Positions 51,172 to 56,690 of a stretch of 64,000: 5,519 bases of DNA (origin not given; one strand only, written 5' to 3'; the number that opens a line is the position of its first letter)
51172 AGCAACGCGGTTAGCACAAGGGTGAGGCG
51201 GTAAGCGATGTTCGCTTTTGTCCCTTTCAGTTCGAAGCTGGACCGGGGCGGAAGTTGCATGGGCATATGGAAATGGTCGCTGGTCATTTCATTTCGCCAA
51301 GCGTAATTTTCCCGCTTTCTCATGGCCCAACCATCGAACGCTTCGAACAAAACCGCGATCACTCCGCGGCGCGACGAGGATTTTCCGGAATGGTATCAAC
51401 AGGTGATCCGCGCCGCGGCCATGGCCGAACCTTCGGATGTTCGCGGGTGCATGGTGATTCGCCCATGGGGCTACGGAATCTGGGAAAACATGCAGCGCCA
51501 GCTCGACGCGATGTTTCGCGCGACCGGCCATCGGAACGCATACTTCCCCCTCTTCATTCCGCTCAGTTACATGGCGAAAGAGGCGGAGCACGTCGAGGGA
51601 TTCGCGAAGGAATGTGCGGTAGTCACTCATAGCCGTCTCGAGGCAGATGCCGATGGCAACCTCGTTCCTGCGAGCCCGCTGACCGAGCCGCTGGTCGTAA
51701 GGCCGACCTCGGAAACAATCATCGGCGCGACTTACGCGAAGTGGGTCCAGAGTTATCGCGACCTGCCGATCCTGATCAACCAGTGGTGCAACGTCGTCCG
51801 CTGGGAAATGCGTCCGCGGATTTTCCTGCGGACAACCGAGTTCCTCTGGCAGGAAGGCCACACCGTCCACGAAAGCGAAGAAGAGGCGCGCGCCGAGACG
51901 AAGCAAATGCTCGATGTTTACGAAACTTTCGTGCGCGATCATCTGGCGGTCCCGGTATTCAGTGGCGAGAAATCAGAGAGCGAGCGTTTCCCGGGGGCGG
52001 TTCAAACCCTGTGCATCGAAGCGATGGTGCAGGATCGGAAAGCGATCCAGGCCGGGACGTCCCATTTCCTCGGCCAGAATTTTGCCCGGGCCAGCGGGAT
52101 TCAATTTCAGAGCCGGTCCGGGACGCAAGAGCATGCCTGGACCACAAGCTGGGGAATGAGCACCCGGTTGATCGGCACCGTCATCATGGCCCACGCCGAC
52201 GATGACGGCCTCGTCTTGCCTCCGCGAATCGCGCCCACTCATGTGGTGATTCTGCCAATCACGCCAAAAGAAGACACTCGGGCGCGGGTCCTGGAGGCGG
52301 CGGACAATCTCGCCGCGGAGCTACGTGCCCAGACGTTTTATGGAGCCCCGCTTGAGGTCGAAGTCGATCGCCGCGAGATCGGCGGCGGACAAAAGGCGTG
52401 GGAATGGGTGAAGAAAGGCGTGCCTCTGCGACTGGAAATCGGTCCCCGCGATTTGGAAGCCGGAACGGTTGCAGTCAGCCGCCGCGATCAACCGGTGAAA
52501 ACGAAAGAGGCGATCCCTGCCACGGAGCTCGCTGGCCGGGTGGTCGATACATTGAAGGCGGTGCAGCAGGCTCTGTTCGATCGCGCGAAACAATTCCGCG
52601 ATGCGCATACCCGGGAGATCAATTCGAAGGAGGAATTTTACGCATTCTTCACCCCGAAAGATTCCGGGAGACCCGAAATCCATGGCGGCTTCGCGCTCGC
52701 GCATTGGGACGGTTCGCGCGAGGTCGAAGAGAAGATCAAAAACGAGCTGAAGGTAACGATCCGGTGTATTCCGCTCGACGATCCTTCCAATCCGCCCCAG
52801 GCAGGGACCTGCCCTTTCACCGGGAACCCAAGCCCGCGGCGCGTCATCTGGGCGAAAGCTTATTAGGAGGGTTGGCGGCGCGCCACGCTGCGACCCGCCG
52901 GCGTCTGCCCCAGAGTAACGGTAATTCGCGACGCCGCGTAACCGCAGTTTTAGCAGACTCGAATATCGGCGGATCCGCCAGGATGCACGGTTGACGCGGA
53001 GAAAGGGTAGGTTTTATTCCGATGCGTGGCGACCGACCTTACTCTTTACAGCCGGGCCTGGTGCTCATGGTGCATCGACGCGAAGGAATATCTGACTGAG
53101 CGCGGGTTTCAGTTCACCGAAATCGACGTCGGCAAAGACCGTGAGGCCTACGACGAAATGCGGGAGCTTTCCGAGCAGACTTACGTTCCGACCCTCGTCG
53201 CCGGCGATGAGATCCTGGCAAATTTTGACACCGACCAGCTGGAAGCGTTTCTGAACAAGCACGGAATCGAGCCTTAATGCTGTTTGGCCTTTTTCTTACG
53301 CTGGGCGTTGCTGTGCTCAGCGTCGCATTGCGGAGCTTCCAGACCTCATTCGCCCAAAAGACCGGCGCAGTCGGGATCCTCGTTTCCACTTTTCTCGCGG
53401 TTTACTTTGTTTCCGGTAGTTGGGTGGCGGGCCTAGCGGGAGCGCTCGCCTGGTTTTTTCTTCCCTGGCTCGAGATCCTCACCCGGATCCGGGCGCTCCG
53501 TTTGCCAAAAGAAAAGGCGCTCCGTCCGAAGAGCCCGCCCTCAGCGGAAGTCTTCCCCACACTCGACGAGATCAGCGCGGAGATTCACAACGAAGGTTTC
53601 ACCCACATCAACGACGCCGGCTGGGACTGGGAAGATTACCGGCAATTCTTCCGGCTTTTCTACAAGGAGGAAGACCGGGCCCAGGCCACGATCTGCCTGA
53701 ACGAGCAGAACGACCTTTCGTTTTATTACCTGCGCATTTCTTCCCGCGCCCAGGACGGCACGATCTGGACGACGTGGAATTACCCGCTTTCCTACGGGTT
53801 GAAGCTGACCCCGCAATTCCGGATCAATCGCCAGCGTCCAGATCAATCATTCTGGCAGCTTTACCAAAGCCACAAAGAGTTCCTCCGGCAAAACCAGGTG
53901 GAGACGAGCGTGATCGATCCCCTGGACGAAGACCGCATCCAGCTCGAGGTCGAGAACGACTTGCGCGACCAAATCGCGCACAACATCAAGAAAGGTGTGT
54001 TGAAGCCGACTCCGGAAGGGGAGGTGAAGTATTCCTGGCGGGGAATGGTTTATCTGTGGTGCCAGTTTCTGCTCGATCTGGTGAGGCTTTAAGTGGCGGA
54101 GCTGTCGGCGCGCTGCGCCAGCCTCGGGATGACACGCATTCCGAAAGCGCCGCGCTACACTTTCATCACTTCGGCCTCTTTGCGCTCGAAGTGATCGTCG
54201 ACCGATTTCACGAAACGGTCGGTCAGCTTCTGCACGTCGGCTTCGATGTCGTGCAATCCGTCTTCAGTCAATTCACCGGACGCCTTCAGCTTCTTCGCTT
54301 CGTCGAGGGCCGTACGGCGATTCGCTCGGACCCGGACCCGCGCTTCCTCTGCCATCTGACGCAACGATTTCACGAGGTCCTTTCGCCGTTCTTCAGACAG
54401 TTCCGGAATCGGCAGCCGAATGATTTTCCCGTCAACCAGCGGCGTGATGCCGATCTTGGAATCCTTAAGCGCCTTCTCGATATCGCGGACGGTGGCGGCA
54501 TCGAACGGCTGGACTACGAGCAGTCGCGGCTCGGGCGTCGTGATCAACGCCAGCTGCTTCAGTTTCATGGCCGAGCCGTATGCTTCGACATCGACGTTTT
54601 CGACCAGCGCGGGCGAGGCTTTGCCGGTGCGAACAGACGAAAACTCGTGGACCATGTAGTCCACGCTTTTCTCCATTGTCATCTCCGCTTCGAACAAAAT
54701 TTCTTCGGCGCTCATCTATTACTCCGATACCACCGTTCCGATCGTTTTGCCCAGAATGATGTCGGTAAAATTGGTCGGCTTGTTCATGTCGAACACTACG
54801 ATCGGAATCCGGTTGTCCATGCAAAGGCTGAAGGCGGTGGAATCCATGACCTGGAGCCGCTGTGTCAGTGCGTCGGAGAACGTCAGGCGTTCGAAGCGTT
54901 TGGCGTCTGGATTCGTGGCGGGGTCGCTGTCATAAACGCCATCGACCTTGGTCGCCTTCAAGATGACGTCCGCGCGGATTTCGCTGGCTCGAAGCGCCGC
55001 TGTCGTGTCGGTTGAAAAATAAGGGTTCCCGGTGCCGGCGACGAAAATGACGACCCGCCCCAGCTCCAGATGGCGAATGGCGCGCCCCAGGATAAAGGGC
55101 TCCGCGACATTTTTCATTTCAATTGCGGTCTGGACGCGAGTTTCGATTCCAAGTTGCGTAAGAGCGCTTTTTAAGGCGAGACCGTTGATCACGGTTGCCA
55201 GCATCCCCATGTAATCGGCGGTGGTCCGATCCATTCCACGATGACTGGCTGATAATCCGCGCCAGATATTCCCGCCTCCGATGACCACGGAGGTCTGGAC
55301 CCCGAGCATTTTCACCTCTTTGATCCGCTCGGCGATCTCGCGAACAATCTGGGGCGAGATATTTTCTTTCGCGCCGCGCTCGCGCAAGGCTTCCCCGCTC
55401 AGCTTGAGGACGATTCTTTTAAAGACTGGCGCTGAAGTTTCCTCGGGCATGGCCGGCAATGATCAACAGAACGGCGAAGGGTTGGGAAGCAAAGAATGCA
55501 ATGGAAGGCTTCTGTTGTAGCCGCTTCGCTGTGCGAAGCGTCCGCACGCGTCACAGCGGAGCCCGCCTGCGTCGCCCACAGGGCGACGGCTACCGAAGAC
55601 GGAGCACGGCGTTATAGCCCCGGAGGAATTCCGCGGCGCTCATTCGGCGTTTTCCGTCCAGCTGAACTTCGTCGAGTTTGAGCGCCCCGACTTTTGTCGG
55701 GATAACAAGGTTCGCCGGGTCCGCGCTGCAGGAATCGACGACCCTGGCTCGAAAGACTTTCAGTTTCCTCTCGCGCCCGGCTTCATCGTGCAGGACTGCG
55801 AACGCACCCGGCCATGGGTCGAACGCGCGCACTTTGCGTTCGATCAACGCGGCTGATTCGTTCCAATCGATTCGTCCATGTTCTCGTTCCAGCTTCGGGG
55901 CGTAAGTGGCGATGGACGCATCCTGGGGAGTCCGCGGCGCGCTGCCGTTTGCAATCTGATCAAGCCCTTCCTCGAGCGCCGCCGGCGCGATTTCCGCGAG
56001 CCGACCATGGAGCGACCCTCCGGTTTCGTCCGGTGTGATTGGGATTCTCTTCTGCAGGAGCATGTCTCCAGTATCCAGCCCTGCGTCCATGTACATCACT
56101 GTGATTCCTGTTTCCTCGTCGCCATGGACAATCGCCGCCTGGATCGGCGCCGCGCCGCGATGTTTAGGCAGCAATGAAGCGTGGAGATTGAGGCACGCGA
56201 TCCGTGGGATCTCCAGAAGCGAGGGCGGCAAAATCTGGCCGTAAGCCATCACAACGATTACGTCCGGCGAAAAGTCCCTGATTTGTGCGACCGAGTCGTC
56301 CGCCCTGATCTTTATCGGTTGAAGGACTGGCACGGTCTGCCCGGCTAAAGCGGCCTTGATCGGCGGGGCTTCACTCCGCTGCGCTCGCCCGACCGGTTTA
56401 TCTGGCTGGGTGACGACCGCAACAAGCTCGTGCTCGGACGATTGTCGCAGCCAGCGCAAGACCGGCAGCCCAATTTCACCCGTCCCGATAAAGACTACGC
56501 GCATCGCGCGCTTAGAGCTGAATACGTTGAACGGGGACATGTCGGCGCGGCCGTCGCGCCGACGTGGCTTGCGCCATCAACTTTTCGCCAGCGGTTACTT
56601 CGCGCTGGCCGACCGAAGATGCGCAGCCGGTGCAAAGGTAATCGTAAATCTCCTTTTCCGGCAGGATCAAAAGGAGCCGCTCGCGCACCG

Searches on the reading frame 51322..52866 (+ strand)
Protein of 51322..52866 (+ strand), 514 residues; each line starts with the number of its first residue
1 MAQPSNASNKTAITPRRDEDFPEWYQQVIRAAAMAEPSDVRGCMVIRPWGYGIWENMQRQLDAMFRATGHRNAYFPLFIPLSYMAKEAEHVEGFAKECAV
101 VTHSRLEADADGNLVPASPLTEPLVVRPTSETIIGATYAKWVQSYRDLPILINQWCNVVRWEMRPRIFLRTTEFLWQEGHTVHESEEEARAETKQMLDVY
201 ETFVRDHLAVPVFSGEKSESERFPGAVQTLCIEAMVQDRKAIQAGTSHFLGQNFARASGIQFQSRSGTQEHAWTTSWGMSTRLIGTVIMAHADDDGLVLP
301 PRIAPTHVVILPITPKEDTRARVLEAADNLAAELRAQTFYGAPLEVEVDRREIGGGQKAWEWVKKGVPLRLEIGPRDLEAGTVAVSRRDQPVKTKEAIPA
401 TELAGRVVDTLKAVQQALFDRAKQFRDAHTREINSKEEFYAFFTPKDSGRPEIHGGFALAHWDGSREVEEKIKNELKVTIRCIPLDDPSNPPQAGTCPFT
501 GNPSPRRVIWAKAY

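Call 91: search_protein_families(library=pfam, proteins=[window:51322-52866:+], max_evalue=0.0001)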
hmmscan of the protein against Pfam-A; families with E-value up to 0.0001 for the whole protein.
window:51322-52866:+ (514 aa): 3 families
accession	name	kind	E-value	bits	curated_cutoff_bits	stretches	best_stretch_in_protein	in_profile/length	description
PF09180.16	ProRS-C_1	-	1.1e-18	67.6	31.5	1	455-514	11-71/71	Prolyl-tRNA synthetase, C-terminal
PF00587.30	tRNA-synt_2b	-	7.4e-16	59.1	29.3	1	122-288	9-176/179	tRNA synthetase class II core domain (G, H, P, S and T)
PF03129.25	HGTP_anticodon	-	1.1e-12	48.4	21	1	307-407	1-91/94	Anticodon binding domain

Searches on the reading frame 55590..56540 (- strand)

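Call 91: search_protein_families(library=pfam, proteins=[window:55590-56540:-], max_evalue=0.0001)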
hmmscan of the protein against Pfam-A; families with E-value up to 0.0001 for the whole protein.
window:55590-56540:- (316 aa): 2 families
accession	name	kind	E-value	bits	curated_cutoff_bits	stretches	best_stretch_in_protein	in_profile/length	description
PF00551.24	Formyl_trans_N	-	1.2e-45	155.9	26.1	1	13-189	1-177/181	Formyl transferase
PF02911.23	Formyl_trans_C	-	2.1e-20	73.2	21.1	1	216-310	1-100/100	Formyl transferase, C-terminal domain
